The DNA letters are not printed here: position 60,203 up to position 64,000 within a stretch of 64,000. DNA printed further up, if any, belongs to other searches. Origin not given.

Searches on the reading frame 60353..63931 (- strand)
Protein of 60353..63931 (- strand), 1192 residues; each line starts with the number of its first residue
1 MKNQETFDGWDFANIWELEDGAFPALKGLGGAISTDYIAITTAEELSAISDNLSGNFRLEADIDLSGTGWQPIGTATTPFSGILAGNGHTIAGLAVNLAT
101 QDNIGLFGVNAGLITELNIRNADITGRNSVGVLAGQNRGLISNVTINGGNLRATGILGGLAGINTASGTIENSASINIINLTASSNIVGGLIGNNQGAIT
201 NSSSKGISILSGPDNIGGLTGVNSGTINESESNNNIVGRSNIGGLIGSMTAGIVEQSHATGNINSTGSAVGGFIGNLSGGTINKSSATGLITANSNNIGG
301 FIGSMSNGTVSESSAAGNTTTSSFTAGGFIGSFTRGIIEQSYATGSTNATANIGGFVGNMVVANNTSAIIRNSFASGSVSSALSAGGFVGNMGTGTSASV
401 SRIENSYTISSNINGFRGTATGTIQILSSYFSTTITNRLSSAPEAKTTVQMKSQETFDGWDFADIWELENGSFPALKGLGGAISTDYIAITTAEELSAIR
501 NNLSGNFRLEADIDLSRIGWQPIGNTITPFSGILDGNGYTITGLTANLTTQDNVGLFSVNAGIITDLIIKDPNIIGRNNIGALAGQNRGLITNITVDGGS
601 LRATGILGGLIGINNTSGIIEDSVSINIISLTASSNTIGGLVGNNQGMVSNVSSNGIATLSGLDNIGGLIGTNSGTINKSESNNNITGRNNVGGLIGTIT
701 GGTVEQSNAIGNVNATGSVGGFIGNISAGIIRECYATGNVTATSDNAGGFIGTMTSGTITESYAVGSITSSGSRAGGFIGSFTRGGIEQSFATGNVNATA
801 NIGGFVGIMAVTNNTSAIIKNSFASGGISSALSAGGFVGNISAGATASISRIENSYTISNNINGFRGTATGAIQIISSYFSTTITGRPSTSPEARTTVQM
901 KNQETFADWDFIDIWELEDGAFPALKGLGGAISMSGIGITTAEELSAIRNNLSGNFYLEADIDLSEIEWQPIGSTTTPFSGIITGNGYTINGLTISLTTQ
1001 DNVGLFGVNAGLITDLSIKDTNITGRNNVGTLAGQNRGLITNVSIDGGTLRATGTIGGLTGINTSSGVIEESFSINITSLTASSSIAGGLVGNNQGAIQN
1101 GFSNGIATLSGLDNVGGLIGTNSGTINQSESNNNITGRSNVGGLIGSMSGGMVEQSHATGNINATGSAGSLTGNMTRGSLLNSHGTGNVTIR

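Call 44: search_protein_families(library=pfam, proteins=[window:60353-63931:-], max_evalue=1)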
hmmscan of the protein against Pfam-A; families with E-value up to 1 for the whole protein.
window:60353-63931:- (1192 aa): 3 families
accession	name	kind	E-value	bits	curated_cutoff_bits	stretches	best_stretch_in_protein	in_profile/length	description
PF05342.19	Peptidase_M26_N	-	1.9e-21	76.9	27.7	3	945-1047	147-250/250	M26 IgA1-specific Metallo-endopeptidase N-terminal region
PF07581.17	Glug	-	5.8e-20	70.7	20.5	9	716-741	2-28/28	The GLUG motif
PF16723.11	DUF5065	-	0.06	13.9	26.8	0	435-475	19-61/156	Domain of unknown function (DUF5065)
